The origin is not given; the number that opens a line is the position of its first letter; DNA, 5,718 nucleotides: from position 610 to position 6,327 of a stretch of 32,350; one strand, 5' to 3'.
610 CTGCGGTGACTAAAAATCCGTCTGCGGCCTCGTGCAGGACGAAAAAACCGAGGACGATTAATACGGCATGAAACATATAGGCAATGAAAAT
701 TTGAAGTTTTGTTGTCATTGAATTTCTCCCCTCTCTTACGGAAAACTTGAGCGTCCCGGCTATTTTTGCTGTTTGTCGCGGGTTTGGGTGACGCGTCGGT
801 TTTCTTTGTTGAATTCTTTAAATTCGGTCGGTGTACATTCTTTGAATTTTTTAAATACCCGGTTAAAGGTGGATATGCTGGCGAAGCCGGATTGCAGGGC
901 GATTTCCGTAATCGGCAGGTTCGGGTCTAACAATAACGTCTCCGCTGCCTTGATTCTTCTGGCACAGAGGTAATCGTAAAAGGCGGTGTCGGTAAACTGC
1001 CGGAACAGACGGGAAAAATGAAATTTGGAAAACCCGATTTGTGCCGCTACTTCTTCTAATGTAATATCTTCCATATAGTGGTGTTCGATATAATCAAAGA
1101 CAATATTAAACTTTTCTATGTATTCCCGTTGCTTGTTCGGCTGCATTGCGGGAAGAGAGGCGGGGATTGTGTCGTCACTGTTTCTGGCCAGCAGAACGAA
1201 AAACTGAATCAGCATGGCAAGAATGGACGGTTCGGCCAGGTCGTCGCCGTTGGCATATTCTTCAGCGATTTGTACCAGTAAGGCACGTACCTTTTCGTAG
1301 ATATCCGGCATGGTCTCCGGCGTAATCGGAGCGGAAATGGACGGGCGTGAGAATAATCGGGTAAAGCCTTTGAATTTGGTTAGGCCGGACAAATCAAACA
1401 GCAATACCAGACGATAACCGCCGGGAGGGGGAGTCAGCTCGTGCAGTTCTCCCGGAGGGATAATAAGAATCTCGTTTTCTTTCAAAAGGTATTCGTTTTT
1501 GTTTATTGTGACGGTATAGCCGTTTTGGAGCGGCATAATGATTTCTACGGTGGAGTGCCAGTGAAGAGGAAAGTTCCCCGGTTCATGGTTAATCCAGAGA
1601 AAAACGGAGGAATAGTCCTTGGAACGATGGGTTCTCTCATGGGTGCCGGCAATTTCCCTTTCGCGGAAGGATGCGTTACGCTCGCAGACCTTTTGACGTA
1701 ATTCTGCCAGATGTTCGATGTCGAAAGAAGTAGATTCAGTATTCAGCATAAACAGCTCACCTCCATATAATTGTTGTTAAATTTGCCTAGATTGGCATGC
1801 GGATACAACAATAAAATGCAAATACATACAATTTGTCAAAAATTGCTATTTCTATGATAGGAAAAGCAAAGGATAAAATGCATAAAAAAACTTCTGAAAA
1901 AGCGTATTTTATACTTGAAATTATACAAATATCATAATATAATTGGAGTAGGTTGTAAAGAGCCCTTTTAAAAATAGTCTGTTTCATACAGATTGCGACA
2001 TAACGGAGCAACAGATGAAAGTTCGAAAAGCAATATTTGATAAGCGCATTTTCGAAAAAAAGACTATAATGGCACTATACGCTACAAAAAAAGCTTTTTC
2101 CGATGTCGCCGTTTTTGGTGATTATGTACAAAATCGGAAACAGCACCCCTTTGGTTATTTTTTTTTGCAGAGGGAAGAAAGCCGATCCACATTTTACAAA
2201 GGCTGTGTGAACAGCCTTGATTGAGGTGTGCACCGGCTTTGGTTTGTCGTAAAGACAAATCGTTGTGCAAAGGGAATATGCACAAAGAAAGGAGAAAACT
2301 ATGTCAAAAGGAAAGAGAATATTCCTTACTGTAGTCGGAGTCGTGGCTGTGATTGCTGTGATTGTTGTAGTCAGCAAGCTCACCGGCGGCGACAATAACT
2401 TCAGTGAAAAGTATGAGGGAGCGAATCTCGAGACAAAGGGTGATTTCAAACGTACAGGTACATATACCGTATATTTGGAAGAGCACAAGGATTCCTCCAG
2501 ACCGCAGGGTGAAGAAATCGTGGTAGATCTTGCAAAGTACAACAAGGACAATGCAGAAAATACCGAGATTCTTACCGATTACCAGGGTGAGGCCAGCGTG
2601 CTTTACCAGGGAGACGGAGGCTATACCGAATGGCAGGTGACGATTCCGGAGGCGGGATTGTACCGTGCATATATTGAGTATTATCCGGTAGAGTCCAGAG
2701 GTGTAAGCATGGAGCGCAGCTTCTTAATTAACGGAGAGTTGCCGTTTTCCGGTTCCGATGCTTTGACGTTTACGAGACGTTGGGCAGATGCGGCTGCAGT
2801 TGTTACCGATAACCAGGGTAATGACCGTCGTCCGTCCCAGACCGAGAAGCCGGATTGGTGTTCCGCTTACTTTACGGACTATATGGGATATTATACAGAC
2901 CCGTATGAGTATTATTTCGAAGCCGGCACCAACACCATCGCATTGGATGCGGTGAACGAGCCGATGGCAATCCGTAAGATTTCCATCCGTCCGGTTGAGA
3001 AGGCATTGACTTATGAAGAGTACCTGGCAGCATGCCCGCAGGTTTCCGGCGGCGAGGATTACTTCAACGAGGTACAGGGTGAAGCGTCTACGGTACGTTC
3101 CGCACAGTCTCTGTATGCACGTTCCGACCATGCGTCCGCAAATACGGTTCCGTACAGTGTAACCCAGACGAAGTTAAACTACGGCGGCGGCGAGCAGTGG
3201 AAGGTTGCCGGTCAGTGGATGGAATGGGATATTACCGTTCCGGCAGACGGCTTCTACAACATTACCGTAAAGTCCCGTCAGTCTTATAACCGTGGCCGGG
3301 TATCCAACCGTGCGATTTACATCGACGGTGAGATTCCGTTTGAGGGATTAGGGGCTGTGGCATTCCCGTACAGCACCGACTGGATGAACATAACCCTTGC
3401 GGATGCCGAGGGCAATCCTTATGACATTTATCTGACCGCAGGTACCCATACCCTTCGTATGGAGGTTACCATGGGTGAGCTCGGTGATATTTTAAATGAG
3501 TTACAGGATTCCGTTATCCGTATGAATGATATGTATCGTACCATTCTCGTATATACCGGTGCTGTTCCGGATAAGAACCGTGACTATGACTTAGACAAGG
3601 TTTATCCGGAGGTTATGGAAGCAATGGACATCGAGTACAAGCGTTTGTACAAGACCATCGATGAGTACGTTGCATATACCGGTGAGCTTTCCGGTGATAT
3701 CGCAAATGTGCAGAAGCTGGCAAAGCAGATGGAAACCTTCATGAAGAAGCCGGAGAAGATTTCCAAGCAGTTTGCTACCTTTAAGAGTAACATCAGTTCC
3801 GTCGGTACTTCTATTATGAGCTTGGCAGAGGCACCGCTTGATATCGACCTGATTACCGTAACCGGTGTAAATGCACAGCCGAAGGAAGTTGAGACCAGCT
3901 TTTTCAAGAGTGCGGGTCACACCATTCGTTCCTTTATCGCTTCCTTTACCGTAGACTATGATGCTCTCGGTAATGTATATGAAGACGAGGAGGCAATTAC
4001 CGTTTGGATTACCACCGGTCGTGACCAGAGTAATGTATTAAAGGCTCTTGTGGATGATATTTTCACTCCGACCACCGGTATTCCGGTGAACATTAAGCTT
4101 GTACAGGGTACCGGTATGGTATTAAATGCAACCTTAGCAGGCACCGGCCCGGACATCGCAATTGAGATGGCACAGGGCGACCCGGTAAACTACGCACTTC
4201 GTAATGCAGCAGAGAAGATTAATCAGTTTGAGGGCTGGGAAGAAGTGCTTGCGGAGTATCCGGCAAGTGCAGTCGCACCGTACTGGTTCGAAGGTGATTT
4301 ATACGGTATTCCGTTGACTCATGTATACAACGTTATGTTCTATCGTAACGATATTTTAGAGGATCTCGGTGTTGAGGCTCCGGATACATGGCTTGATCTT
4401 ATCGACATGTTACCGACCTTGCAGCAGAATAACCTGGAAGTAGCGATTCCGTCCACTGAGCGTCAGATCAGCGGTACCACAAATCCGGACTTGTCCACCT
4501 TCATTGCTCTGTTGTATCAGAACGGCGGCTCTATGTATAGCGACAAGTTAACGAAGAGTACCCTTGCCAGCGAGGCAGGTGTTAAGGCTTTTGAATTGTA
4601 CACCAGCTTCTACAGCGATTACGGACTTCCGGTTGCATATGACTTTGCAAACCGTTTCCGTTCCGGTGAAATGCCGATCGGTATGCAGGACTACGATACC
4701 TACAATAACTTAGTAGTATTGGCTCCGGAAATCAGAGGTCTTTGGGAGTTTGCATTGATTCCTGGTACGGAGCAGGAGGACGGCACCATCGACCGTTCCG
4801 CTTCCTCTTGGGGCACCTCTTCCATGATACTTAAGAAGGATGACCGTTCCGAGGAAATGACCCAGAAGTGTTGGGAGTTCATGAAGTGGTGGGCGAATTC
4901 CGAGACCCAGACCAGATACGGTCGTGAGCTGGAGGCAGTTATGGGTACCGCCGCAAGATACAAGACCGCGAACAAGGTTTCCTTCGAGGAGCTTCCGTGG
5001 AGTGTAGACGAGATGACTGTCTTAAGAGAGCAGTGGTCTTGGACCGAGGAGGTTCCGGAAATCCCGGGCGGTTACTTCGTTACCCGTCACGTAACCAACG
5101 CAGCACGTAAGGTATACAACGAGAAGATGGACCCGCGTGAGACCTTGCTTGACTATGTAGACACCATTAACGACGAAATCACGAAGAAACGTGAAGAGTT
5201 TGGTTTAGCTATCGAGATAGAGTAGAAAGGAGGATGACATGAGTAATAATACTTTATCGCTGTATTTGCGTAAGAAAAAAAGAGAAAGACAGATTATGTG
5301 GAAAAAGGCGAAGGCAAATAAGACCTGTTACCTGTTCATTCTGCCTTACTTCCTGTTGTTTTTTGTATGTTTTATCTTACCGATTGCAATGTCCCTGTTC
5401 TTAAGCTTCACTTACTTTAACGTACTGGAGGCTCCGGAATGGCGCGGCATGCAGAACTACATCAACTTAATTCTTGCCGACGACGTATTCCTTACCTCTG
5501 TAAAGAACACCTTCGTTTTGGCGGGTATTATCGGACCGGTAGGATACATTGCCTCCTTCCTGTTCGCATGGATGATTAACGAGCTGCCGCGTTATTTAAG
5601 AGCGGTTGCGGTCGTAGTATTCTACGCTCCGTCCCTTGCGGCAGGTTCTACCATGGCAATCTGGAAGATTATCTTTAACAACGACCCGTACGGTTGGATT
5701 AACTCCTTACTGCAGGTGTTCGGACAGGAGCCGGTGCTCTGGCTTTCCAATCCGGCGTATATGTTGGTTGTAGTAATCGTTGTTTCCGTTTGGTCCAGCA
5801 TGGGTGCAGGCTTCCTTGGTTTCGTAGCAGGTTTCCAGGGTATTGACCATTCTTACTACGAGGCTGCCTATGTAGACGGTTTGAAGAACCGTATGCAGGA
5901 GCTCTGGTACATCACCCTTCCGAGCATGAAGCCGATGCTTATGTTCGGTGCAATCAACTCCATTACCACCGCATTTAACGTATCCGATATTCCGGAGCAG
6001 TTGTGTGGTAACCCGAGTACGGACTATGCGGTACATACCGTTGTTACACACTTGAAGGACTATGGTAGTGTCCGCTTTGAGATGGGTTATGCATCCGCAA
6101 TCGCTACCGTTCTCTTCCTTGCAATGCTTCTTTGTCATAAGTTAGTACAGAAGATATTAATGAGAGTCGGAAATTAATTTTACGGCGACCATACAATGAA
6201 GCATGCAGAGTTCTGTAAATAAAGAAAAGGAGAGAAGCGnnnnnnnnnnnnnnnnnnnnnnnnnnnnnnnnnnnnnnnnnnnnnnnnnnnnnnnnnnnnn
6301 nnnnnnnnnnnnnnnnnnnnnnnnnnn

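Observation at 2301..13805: One operon joins two ABC permease pairs around an unexplained NHL-propeller / Yip1 / 855-aa lipoprotein module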

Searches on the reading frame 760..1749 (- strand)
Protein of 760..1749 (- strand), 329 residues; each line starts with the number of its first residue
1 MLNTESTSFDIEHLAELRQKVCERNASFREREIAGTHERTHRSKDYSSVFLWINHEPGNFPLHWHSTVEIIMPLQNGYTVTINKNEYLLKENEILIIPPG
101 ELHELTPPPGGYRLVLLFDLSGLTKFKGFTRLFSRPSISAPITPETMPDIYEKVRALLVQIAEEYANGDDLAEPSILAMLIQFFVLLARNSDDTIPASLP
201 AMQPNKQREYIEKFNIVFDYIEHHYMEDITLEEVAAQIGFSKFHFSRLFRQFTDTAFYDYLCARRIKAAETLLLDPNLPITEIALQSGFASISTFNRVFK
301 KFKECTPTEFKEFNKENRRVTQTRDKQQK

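Call 5: search_protein_families(library=pfam, proteins=[window:760-1749:-], max_evalue=0.01)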
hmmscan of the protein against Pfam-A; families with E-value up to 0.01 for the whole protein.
window:760-1749:- (329 aa): 4 families
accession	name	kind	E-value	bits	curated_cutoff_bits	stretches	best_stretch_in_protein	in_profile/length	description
PF12833.13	HTH_18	-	2.9e-22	79.2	33.6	1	235-311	2-78/80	Helix-turn-helix domain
PF00165.29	HTH_AraC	-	1.9e-19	69.7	26.6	2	221-255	1-35/42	Bacterial regulatory helix-turn-helix proteins, AraC family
PF02311.25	AraC_binding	-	4.2e-07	30.2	21.1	1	59-178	15-132/135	AraC-like ligand binding domain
PF07883.17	Cupin_2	-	0.00043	20.4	27.2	1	59-105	10-56/70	Cupin domain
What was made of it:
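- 760..1749 (-): AraC-family regulator, divergent from the operon. Pfam HTH_18, HTH_AraC and AraC_binding (call 5).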

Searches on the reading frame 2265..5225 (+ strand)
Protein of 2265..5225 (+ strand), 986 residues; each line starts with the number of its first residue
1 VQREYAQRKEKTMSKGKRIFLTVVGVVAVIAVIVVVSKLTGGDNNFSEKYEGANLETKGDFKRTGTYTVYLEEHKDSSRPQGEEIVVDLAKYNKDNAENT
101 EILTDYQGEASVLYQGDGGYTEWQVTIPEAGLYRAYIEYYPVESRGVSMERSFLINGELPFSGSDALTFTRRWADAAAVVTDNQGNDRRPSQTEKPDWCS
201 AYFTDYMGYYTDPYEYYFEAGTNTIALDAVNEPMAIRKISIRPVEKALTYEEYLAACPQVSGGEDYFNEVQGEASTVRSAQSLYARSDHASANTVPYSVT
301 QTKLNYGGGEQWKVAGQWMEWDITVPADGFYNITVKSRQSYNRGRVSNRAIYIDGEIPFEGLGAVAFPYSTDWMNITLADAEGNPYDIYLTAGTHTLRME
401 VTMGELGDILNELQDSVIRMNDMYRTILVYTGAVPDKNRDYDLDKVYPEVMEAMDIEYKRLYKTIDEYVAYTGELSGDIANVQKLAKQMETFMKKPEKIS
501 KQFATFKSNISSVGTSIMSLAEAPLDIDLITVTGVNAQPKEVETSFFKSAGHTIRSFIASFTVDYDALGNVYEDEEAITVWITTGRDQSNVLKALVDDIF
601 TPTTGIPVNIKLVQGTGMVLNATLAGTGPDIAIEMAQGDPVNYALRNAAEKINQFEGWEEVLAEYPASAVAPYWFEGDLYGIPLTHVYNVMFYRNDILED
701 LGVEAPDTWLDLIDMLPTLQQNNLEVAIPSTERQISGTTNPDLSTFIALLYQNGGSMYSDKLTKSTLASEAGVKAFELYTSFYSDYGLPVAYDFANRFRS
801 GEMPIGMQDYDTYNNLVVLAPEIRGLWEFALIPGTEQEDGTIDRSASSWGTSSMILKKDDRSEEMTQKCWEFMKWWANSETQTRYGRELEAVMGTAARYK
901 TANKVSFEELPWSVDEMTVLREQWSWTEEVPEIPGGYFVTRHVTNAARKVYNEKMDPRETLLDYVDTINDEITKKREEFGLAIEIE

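Call 3: search_protein_families(library=pfam, proteins=[window:2265-5225:+], max_evalue=0.01)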
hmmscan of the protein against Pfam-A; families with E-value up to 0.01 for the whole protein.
window:2265-5225:+ (986 aa): 1 family
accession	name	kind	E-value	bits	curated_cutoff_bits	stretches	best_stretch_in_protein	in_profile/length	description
PF13416.11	SBP_bac_8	-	8.7e-20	72.1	27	1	600-885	6-252/279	Bacterial extracellular solute-binding protein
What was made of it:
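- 2301..5225 (+): Giant membrane-anchored solute-binding protein SBP1 (974 aa): transmembrane anchor, two CBM6/35-like modules, a region predicted by eye to be a helical linker, then a CUT1-type SBP domain. SBP_bac_8 at residues 600-885 of the 986-aa ORF (call 3).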

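Call 4: search_protein_families(library=ncbifam, proteins=[window:2265-5225:+], max_evalue=0.01)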
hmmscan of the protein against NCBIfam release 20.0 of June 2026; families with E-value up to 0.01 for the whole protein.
window:2265-5225:+ (986 aa): 1 family
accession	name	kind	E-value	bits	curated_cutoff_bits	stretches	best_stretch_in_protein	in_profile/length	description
NF053763.1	ABCarbgalBndGanS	equivalog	7e-06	25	700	0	625-712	88-172/420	galactooligosaccharide ABC transporter substrate-binding protein GanS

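Call 20: find_homologous_proteins(query=window:2301-5225:+, max_evalue=0.00001)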
Query window:2301-5225:+ (974 aa): 1841 proteins with E <= 0.00001 among 8000 candidates; the best 120 are listed.
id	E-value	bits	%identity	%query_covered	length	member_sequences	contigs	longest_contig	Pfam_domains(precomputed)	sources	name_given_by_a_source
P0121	0.0e+0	2225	100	100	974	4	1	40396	PF13416.12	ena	-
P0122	0.0e+0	2219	100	100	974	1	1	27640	PF13416.12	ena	-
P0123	0.0e+0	2157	96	100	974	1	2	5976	PF13416.12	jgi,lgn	-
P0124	0.0e+0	2082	91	100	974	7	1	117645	PF13416.12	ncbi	-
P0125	0.0e+0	2079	92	100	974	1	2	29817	-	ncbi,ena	-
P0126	0.0e+0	2078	92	100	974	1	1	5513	-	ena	-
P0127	0.0e+0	2075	92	100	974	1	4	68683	PF13416.12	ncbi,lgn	-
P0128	0.0e+0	2059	91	100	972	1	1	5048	PF13416.12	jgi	-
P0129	0.0e+0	2058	91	100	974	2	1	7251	PF13416.12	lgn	-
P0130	0.0e+0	1975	86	100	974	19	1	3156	PF13416.12,PF01547.31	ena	-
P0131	0.0e+0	1968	86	100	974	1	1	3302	PF13416.12,PF01547.31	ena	-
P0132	0.0e+0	1963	86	100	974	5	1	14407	PF13416.12,PF01547.31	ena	-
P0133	0.0e+0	1933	85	100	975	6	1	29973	PF13416.12,PF01547.31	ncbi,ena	-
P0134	0.0e+0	1931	84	100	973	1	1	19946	PF13416.12,PF01547.31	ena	-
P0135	0.0e+0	1930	86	100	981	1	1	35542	PF25275.2,PF01547.31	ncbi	-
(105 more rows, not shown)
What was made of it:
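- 2301..5225 (+): Homologues carry precomputed CBM_35 and CBM_6 hits (call 20).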

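Call 53: search_solved_structures(query=A4, max_evalue=1, show_alignments=0)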
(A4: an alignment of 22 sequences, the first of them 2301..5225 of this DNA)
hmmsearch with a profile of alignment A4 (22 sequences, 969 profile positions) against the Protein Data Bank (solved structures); distinct sequences matched with E-value up to 1: 99 (the best 60 are shown).
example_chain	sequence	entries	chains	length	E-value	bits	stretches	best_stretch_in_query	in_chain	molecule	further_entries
5ysb_A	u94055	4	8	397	2.7e-20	75.2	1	562-876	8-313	Lin1841 protein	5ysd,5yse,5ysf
5ci5_A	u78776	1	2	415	1e-12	50.1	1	558-821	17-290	Extracellular solute-binding protein family 1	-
5f7v_A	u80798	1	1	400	1.5e-11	46.3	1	566-773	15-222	Lmo0181 protein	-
2hq0_A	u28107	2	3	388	3.3e-10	41.8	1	591-704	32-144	Sugar ABC transporter, sugar-binding protein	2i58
2hfb_A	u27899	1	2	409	3.4e-10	41.8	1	590-704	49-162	Sugar ABC transporter, sugar-binding protein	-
2heu_A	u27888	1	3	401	3.5e-10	41.7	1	590-704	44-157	Sugar ABC transporter, sugar-binding protein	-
6pql_A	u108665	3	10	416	3.5e-10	41.7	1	590-704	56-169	ABC transporter sugar-binding protein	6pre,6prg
7x0i_A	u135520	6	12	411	5e-09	37.9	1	567-872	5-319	CbpB | CpbB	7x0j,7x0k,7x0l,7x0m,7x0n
3uor_A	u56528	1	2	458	1.3e-08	36.5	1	576-708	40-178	ABC transporter sugar binding protein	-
4r9f_A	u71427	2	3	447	1.7e-08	36.2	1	604-704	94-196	MBP1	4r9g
1eu8_A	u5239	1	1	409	2.6e-08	35.6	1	652-776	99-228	TREHALOSE/MALTOSE BINDING PROTEIN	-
6dtq_A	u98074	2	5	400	6.3e-08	34.3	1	637-773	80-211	maltose-binding protein MalE3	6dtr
4qrz_A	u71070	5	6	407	6.3e-08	34.3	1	586-707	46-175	ABC-TYPE SUGAR TRANSPORTER | ABC transporter, substrate binding protein (Sugar)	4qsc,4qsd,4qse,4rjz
6h0h_A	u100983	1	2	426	6.9e-08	34.1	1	585-865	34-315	Probable solute binding protein of ABC transporter system for sugars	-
6q5g_A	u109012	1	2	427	6.9e-08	34.1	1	585-865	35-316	Sugar ABC transporter substrate-binding protein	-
2w47_A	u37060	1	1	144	0.0068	17.6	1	89-176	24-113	LIPOLYTIC ENZYME, G-D-S-L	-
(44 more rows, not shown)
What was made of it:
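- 2301..5225 (+): PDB CBM35 entry 2w47, E=0.007; SBP domain against Lin1841 (5ysb), E=2.7e-20 (call 53).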

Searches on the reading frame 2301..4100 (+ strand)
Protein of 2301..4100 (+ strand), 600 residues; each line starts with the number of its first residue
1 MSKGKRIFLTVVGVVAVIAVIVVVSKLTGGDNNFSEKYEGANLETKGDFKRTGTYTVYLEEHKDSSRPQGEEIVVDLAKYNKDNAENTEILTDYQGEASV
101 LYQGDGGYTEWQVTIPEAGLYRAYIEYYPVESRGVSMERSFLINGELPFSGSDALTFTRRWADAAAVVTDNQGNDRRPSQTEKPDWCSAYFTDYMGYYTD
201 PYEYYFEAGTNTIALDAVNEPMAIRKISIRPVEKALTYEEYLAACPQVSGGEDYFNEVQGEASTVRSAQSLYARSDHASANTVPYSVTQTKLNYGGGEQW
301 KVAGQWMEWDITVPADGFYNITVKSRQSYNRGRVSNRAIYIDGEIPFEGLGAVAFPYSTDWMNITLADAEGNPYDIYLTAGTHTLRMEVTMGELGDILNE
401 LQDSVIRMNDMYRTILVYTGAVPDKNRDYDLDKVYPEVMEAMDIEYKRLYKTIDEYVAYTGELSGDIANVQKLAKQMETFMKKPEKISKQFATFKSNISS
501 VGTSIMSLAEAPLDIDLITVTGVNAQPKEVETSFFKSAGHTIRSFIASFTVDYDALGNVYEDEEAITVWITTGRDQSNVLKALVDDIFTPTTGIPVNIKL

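Call 42: search_protein_families(library=pfam, proteins=[window:2301-4100:+], max_evalue=10)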
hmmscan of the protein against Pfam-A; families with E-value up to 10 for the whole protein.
window:2301-4100:+ (600 aa): 4 families
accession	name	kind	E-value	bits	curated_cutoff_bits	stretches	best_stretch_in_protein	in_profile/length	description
PF16990.11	CBM_35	-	0.0015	19.2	28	1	293-389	23-106/121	Carbohydrate binding module (family 35)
PF03422.21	CBM_6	-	0.012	16.3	28.9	1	289-393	16-112/125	Carbohydrate binding module (family 6)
PF25275.1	Golvesin_C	-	0.014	15.9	31.6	2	302-331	38-67/132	Golvesin C-terminal domain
PF10046.14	BLOC1_2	-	0.11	13.3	33.4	1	466-511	35-80/96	Biogenesis of lysosome-related organelles complex-1 subunit 2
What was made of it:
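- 2301..5225 (+): CBM_35 E=0.0015 and CBM_6 E=0.012, both below Pfam cut-offs (call 42).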

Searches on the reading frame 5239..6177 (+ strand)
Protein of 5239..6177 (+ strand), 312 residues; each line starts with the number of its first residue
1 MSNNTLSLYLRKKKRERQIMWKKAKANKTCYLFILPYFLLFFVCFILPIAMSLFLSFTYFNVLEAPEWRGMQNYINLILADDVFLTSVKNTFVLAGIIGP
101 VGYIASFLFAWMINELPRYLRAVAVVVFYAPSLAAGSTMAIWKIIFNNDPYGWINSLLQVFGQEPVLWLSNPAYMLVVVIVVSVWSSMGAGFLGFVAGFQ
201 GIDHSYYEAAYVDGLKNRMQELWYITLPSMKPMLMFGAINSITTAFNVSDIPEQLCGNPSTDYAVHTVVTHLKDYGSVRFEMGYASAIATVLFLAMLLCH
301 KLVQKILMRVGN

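Call 3: search_protein_families(library=pfam, proteins=[window:5239-6177:+], max_evalue=0.01)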
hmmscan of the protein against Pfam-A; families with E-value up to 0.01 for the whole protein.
window:5239-6177:+ (312 aa): 2 families
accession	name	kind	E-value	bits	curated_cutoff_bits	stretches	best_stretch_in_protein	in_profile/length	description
PF00528.27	BPD_transp_1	-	2.2e-15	57.3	26.4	1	116-307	16-178/184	Binding-protein-dependent transport system inner membrane component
PF12420.13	DUF3671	-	0.0033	17.4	34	1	9-97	139-184/223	Fam-L, Fam-M like protein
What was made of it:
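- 5239..6177 (+): ABC importer permease P1a (MalF/UgpA-like). BPD_transp_1 E=2.2e-15 (call 3).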

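Call 4: search_protein_families(library=ncbifam, proteins=[window:5239-6177:+], max_evalue=0.01)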
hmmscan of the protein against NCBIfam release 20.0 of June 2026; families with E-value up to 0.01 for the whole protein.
window:5239-6177:+ (312 aa): 4 families
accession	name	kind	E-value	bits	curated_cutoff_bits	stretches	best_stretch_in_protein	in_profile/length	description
NF040931.1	ABC_arch_GlcT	equivalog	4e-19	69.3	360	1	40-294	7-258/278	glucose ABC transporter permease GlcT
NF007852.0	PRK10561.1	equivalog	9.6e-16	58.5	335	1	27-294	11-275/295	sn-glycerol-3-phosphate ABC transporter permease UgpA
TIGR03262.1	PhnU2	equivalog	2.5e-11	42.9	593.25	1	38-298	11-248/546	putative 2-aminoethylphosphonate ABC transporter permease subunit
NF008232.0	PRK10999.1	equivalog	7.8e-07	28.2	392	1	123-294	326-502/520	maltose ABC transporter permease MalF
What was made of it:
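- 5239..6177 (+): NCBIfam GlcT/UgpA-like (call 4).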
